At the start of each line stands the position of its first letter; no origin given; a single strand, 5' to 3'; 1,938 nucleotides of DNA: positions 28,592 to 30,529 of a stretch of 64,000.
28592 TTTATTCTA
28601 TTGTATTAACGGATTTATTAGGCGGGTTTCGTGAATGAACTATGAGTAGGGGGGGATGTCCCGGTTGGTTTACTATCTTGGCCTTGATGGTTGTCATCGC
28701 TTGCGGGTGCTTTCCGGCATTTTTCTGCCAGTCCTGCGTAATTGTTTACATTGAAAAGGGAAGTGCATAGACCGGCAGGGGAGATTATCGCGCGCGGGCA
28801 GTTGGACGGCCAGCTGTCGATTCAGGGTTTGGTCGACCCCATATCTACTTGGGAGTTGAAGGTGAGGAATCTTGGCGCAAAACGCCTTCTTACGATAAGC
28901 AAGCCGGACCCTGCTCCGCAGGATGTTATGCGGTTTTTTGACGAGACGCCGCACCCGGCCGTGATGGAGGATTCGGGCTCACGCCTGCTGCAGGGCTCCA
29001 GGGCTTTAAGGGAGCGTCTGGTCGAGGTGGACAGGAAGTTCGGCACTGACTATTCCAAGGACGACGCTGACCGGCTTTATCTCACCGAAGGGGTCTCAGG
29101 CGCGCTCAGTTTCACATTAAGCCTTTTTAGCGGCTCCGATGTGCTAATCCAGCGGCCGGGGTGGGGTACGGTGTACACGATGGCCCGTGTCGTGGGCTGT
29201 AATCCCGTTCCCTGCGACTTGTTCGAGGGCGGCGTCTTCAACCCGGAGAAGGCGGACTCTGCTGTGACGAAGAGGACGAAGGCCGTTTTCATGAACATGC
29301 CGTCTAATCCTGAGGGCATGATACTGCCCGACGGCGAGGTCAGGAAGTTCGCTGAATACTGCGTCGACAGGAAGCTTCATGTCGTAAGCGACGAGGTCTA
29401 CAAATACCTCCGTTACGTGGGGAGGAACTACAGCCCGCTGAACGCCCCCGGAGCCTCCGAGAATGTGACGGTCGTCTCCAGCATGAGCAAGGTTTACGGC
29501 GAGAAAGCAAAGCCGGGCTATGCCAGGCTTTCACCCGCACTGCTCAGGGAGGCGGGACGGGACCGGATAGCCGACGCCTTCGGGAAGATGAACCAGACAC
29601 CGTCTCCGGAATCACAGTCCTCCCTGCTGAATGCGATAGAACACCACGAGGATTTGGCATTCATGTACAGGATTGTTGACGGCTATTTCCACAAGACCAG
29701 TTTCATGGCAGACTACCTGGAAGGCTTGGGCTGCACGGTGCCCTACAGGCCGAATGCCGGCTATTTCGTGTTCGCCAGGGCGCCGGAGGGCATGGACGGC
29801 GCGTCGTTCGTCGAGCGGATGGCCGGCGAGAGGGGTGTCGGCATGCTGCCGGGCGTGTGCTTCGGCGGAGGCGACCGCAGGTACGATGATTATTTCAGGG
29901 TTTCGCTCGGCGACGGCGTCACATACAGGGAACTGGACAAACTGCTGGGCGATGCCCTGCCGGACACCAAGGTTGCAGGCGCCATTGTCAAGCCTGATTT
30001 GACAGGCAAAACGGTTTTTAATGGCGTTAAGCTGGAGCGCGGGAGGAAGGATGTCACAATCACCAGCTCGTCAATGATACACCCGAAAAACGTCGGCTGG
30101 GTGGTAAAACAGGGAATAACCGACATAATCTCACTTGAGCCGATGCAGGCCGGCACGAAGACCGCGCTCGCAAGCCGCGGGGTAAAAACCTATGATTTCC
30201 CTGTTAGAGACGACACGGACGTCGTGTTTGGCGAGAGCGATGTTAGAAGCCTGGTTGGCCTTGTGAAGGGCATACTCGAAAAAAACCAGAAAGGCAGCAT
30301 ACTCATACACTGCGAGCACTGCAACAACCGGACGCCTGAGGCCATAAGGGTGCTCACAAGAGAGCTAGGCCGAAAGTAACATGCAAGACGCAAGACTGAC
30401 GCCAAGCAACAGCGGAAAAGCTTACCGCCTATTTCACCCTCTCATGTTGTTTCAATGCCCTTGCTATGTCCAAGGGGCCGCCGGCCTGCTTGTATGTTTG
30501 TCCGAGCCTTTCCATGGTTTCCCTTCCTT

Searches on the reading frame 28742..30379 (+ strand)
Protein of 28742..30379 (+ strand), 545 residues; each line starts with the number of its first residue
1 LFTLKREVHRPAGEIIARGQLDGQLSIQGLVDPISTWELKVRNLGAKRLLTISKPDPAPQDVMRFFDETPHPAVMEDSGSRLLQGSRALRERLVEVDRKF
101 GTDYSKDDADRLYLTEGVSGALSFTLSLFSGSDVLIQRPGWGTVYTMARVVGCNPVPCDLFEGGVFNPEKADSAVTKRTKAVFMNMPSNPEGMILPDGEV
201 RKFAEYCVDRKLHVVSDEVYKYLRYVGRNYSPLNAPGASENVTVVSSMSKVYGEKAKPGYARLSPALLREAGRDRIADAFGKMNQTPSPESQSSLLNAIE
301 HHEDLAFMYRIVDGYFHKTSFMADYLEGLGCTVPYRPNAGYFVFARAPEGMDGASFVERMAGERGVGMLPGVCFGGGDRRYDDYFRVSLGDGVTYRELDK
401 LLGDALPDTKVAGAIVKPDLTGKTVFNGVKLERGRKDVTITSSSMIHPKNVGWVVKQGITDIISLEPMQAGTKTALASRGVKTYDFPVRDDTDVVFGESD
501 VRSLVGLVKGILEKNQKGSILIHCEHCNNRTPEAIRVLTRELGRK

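Call 50: search_protein_families(library=pfam, proteins=[window:28742-30379:+], max_evalue=0.001)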
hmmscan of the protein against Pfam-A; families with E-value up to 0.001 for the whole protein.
window:28742-30379:+ (545 aa): 1 family
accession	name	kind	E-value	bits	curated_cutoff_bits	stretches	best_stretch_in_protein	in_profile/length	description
PF00155.27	Aminotran_1_2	-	1.2e-22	81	19.7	1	85-402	43-358/361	Aminotransferase class I and II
